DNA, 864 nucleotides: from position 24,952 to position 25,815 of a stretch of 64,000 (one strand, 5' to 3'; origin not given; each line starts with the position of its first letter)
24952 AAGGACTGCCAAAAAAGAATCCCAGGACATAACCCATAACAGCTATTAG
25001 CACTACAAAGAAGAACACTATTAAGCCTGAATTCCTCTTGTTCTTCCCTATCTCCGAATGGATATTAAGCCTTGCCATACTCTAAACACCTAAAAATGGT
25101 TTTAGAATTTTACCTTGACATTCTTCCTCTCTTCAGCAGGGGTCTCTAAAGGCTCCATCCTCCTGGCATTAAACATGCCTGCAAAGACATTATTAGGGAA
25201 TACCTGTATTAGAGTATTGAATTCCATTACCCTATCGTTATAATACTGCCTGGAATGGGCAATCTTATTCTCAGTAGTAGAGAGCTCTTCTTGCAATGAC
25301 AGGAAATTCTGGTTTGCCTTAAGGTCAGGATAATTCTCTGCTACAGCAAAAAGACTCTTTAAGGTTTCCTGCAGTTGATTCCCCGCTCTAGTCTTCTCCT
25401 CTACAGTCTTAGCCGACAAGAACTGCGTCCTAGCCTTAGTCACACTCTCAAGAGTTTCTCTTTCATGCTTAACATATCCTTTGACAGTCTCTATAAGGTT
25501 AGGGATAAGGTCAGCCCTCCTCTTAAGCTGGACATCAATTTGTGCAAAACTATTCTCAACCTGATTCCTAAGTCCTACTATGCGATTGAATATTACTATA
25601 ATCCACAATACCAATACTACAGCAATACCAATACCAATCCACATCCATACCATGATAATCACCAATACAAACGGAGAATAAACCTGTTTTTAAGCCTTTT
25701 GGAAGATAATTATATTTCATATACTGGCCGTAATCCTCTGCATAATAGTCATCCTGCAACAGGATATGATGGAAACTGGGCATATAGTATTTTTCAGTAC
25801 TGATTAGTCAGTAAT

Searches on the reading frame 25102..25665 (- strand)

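Call 63: search_protein_families(library=pfam, proteins=[window:25102-25665:-], max_evalue=0.001)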
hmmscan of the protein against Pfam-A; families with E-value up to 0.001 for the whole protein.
window:25102-25665:- (187 aa): 1 family
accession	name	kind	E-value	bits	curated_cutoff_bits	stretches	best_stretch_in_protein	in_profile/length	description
PF04011.17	LemA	-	6.8e-60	201.7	26.2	1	40-187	2-149/149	LemA family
